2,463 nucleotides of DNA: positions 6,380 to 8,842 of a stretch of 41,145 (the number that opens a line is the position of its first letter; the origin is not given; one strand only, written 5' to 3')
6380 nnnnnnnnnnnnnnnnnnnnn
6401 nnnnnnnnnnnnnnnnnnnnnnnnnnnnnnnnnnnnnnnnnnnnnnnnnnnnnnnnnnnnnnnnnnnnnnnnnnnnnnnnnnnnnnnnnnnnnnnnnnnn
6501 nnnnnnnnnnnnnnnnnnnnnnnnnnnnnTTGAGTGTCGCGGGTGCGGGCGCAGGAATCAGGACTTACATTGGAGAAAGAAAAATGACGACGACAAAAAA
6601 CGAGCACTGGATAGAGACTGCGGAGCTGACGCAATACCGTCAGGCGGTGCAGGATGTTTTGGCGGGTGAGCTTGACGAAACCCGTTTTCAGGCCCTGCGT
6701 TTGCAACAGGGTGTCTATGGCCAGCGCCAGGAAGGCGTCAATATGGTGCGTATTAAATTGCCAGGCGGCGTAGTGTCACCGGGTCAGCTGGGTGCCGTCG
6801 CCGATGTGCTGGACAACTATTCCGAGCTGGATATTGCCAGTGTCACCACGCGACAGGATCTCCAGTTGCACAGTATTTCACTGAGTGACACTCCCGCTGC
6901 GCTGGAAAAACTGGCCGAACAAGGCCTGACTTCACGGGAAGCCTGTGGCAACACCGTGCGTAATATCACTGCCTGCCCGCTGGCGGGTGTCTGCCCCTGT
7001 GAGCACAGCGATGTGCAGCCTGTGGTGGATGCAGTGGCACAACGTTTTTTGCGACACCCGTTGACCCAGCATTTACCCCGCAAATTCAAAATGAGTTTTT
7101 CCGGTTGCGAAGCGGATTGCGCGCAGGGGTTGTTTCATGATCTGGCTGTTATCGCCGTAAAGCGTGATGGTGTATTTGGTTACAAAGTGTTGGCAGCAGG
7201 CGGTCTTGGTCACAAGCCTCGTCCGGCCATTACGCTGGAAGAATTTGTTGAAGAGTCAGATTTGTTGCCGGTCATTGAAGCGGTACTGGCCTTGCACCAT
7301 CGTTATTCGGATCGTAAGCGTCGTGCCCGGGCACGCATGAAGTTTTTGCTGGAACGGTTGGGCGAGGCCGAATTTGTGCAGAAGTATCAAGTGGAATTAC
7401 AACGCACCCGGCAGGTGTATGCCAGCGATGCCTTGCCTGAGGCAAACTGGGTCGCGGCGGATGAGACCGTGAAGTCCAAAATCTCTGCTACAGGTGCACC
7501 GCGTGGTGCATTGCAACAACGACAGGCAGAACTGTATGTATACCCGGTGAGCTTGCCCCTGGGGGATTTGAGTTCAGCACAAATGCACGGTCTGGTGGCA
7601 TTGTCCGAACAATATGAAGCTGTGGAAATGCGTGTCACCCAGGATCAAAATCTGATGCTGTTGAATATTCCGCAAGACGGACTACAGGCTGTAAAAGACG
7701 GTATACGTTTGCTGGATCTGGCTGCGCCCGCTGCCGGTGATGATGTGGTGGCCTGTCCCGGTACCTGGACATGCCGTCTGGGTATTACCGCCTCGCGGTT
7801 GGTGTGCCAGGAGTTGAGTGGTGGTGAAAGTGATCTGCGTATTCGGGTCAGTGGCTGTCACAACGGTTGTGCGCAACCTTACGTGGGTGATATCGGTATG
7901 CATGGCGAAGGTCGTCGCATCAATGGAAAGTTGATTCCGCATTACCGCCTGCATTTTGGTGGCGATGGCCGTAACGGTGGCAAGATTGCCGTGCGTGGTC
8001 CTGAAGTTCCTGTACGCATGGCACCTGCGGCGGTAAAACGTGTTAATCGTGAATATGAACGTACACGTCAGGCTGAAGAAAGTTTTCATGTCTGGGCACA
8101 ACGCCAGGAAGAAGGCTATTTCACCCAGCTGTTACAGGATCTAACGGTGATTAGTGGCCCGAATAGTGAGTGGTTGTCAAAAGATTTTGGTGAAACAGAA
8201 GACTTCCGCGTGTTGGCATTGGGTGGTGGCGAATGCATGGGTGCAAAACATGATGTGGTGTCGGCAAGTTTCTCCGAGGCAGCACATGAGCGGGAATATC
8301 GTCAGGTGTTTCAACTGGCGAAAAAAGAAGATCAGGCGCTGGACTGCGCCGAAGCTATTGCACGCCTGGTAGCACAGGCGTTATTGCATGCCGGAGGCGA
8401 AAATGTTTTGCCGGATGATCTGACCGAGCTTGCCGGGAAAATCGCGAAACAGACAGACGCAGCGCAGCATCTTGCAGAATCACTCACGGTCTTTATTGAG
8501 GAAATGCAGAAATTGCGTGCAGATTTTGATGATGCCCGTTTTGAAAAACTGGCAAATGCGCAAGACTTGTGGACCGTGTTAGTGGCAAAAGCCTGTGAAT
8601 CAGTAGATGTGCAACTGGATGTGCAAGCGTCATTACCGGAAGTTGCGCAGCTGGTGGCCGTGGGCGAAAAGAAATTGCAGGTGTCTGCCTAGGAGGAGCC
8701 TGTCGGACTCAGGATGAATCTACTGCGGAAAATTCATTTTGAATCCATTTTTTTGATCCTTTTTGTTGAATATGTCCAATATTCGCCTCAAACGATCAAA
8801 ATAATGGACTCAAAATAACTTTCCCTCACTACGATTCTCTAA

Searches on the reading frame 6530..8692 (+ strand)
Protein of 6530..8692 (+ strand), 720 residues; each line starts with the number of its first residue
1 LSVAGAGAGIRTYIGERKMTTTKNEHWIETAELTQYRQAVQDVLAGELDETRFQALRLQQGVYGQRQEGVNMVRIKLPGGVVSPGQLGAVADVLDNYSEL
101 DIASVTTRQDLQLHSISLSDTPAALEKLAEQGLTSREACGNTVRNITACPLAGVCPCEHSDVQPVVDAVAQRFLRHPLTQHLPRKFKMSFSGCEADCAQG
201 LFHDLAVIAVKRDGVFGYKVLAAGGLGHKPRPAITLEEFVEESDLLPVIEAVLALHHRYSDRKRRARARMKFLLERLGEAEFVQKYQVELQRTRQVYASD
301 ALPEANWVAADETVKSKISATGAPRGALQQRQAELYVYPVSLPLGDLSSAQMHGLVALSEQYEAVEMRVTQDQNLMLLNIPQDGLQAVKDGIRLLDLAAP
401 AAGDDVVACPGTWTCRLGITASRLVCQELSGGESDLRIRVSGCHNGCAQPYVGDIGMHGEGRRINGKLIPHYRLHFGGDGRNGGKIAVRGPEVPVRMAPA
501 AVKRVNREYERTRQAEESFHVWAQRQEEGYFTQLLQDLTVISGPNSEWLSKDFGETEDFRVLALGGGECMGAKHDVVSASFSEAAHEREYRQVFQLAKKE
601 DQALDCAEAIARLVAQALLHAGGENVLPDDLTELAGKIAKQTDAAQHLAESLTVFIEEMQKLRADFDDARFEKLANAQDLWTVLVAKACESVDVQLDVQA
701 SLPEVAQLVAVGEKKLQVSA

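Call 80: search_protein_families(library=pfam, proteins=[window:6530-8692:+], max_evalue=0.00001)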
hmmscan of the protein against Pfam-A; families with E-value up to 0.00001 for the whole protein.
window:6530-8692:+ (720 aa): 2 families
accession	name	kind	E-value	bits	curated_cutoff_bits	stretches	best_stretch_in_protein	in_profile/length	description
PF01077.27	NIR_SIR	-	2.5e-46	157.4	27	1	139-291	1-155/158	Nitrite and sulphite reductase 4Fe-4S domain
PF03460.22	NIR_SIR_ferr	-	4.3e-29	100.5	24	2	63-130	1-68/69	Nitrite/Sulfite reductase ferredoxin-like half domain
